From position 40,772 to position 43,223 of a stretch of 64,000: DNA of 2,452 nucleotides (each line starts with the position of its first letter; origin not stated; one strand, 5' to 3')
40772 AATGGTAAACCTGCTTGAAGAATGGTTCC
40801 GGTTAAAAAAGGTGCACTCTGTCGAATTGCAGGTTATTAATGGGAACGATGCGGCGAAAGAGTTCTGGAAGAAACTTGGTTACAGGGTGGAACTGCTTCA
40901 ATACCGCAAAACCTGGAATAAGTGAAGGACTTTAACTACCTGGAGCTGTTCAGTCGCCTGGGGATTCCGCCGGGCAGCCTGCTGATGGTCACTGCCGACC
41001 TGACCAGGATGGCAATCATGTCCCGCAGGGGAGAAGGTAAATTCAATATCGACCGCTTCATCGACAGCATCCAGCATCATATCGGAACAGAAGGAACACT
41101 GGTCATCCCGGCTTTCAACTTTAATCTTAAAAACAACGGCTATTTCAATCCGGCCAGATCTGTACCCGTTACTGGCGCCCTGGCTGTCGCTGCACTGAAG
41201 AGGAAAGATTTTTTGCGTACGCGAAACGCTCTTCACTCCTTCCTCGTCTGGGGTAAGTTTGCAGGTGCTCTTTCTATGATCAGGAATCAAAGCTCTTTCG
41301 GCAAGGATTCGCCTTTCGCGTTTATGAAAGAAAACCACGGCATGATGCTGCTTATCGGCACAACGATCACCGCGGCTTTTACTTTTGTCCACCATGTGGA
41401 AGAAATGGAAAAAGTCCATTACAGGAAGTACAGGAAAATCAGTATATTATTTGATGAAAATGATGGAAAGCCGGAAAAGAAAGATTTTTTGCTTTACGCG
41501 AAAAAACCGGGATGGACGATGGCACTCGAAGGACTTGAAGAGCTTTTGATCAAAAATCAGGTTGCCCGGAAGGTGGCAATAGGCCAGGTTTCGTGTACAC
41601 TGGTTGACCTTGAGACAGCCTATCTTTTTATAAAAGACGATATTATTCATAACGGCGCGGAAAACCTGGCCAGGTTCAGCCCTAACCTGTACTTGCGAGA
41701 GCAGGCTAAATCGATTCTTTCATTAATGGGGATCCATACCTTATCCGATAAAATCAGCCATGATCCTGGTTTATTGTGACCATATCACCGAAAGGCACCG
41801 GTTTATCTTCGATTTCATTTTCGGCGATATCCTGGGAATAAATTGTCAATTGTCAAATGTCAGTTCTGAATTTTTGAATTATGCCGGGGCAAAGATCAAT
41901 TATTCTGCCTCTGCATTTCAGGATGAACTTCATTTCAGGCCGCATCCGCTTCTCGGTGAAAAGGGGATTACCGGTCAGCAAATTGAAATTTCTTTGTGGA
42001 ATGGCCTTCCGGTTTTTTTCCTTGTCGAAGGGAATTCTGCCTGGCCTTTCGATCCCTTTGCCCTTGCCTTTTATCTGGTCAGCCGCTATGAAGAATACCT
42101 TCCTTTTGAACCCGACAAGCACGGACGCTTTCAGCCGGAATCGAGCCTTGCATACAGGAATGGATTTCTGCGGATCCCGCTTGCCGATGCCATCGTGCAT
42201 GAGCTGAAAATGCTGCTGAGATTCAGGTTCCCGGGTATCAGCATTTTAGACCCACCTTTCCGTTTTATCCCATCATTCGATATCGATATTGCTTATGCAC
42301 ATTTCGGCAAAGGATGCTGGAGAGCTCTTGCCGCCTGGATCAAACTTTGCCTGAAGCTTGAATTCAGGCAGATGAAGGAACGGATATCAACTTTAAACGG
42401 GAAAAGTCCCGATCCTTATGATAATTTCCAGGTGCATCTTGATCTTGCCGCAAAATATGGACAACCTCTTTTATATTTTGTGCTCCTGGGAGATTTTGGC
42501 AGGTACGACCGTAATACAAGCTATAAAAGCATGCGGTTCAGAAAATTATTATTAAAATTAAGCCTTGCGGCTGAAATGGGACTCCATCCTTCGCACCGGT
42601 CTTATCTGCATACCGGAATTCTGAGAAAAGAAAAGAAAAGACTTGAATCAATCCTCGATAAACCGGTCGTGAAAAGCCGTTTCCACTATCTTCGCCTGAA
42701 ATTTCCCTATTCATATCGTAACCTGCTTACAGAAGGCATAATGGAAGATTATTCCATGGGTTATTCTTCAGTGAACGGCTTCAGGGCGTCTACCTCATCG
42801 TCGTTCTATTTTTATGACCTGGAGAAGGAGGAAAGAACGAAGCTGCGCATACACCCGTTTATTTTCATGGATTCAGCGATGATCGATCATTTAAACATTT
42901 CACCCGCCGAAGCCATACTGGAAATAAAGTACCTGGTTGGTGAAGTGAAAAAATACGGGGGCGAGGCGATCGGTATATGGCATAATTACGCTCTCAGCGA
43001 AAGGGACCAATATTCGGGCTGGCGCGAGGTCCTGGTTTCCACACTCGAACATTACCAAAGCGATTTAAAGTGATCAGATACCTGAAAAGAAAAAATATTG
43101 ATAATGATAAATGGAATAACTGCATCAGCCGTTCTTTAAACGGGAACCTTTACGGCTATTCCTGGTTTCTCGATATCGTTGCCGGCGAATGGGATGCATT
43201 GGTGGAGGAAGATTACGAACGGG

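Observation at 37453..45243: Translationally coupled cassette: adenylation enzyme + carrier protein + three acyl/aminoacyl-transferase folds + deacetylase-like + alpha/alpha-toroid protein, with no DltB/DltD or condensation domain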

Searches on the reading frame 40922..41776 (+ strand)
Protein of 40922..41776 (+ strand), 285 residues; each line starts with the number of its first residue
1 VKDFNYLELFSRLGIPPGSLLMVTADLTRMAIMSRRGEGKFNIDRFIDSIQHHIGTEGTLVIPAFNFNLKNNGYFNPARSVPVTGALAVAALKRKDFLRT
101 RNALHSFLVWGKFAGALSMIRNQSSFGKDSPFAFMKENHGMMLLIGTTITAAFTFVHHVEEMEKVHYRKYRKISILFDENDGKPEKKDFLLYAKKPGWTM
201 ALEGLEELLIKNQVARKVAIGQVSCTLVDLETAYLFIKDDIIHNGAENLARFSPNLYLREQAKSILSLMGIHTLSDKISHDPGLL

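Call 5: search_protein_families(library=pfam, proteins=[window:40922-41776:+], max_evalue=0.01)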
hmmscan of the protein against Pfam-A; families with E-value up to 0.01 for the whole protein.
window:40922-41776:+ (285 aa): 1 family
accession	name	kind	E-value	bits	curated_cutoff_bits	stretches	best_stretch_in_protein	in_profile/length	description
PF02522.19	Antibiotic_NAT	-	6.9e-24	85.1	25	1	44-238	17-228/232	Aminoglycoside 3-N-acetyltransferase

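Call 6: search_protein_families(library=ncbifam, proteins=[window:40922-41776:+], max_evalue=0.01)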
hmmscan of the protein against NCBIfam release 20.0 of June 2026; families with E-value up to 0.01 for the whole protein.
window:40922-41776:+ (285 aa): 4 families
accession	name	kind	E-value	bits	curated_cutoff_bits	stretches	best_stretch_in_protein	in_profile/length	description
NF033082.0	AAC_3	equivalog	4e-11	42.7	270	1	75-229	85-246/262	aminoglycoside 3-N-acetyltransferase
NF033081.0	AAC_3_IV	equivalog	8.9e-10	38.4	420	1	11-189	9-177/252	AAC(3)-IV family aminoglycoside N-acetyltransferase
NF033080.0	AAC_3_II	subfamily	0.00014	21.4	480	0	106-249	119-262/268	AAC(3)-II family aminoglycoside N-acetyltransferase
NF033180.1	AAC_3_VIII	exception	0.00055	19.2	560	1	92-170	118-196/286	aminoglycoside N-acetyltransferase AAC(3)-VIII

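Call 53: search_solved_structures(query=A5, max_evalue=0.01, show_alignments=2)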
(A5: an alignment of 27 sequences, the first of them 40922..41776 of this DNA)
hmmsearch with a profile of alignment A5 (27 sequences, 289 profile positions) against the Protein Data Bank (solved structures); distinct sequences matched with E-value up to 0.01: 16.
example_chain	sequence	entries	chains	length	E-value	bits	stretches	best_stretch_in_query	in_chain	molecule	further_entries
3e4f_A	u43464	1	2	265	9.4e-08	35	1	98-160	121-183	Aminoglycoside N3-acetyltransferase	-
3ijw_A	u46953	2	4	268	9.6e-08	34.9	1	98-160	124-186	Aminoglycoside N3-acetyltransferase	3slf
3n0s_A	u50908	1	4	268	2e-07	33.9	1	98-150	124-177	Aminoglycoside N3-acetyltransferase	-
3kzl_A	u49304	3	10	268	2.2e-07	33.8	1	98-150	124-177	Aminoglycoside N3-acetyltransferase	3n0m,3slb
2nyg_A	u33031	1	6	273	7e-06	28.8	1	97-252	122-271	YokD protein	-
6mn3_A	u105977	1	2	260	9.3e-06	28.4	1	49-180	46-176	Aminoglycoside N(3)-acetyltransferase, AAC(3)-IVa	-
3sma_A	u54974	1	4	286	6.2e-05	25.7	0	88-161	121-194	FrbF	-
6mn4_A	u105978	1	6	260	0.00044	22.9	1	49-179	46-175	Aminoglycoside N(3)-acetyltransferase, AAC(3)-IVa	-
6mn5_A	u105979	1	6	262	0.00044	22.9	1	49-179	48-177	Aminoglycoside N(3)-acetyltransferase, AAC(3)-IVa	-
6bbr_A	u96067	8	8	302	0.00077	22.1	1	96-173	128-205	AAC 3-VI protein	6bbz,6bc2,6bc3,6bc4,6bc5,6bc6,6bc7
6np1_A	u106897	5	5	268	0.0025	20.4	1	97-173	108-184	Aminoglycoside N(3)-acetyltransferase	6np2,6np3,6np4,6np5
6mb4_A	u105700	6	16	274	0.003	20.2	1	101-184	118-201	Aac(3)-IIIb protein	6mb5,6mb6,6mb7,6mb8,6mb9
6nti_A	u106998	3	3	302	0.0032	20.1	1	97-173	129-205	Aminoglycoside N(3)-acetyltransferase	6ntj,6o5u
7q0q_A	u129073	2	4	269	0.0035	19.9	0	101-175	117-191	Aminoglycoside N(3)-acetyltransferase III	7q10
7mqk_A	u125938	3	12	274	0.0037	19.9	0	101-175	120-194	Aminoglycoside N(3)-acetyltransferase III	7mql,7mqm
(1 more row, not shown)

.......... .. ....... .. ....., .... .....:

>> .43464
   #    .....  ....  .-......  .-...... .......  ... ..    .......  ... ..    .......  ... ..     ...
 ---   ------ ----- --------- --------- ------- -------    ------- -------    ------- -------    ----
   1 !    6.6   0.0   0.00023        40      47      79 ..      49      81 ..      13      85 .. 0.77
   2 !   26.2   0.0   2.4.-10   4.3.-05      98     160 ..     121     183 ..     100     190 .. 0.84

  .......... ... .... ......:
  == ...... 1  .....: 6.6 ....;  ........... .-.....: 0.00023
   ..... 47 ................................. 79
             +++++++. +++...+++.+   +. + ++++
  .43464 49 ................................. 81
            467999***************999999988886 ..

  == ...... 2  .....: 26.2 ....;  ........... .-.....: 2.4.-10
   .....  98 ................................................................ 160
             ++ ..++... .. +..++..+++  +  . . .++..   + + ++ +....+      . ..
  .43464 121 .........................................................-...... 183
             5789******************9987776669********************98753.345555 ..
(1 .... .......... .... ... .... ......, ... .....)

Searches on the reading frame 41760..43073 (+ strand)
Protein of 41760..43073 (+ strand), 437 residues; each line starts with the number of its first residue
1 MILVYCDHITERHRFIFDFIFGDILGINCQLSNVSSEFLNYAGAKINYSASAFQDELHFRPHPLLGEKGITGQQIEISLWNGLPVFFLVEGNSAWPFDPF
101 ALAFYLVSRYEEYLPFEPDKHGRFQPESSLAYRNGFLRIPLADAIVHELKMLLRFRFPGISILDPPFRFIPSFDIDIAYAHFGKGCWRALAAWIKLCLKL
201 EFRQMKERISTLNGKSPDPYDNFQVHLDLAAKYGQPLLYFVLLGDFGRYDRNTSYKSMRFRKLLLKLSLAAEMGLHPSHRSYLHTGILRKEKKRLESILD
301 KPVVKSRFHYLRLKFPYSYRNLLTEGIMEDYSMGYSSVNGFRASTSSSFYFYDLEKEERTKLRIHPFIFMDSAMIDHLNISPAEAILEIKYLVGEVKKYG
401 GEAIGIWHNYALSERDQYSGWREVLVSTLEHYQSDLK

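Call 5: search_protein_families(library=pfam, proteins=[window:41760-43070:+], max_evalue=0.01)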
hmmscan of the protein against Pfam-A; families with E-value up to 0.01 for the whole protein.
window:41760-43070:+ (437 aa): 1 family
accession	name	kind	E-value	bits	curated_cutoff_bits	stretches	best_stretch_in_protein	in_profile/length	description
PF23019.1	DUF7033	-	1.4e-27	96.4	27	1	96-181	2-87/90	Family of unknown function (DUF7033)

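Call 6: search_protein_families(library=ncbifam, proteins=[window:41760-43070:+], max_evalue=0.01)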
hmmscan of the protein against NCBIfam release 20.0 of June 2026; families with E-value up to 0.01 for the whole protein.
window:41760-43070:+ (437 aa): 1 family
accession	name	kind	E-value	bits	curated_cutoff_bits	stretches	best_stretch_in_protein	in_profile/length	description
NF053580.1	deacetylase_VimE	equivalog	3.9e-40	137.7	440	1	100-427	91-423/431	UDP-2,3-diacetamido-2,3-dideoxy-alpha-D-glucuronate deacetylase VimE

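Call 12: find_encoding_contigs(protein=window:41760-43073:+, flank=10000, max_places=6)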
Protein window:41760-43073:+ (437 aa): no gene with exactly this product is on record in the collection.

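Call 65: search_solved_structures(query=A6, max_evalue=1, show_alignments=1)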
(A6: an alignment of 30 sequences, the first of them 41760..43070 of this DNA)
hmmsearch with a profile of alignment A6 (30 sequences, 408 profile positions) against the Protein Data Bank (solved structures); distinct sequences matched with E-value up to 1: 0.

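Call 66: search_protein_families(library=pfam, alignment_id=A6, max_evalue=1)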
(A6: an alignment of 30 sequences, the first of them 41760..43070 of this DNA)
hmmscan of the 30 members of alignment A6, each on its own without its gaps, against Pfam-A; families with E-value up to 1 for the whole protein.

A. member 1, window:41760-43070:+ (437 aa): 1 family
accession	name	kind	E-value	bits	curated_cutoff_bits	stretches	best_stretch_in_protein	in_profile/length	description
PF23019.1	DUF7033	-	1.4e-27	96.4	27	1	96-181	2-87/90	Family of unknown function (DUF7033)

B. families by the number of members that match (of 30 scanned): 8 families
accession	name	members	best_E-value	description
PF23019.1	DUF7033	30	1.7e-38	Family of unknown function (DUF7033)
PF22537.1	WbmS-like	3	0.0053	Polysaccharide deacetylase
PF24844.1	PolC_DP2_central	1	0.013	DNA polymerase II large subunit DP2, central domain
PF20797.2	HepT-like_2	1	0.02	HepT-like protein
PF08022.18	FAD_binding_8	1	0.043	FAD-binding domain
PF09765.14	FANCL_d1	1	0.045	FANCL UBC-like domain 1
PF24652.2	CEP76_C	1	0.072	Centrosomal protein of 76 kDa C-terminal domain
PF11414.13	Suppressor_APC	1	0.11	Adenomatous polyposis coli tumour suppressor protein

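Call 67: search_protein_families(library=ncbifam, alignment_id=A6, max_evalue=0.001)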
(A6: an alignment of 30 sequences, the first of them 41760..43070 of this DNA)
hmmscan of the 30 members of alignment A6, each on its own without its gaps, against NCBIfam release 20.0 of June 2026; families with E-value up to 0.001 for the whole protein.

A. member 1, window:41760-43070:+ (437 aa): 1 family
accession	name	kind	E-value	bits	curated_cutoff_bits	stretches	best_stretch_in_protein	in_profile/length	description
NF053580.1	deacetylase_VimE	equivalog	3.9e-40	137.7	440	1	100-427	91-423/431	UDP-2,3-diacetamido-2,3-dideoxy-alpha-D-glucuronate deacetylase VimE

B. families by the number of members that match (of 30 scanned): 1 family
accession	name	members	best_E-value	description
NF053580.1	deacetylase_VimE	30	1.3e-54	UDP-2,3-diacetamido-2,3-dideoxy-alpha-D-glucuronate deacetylase VimE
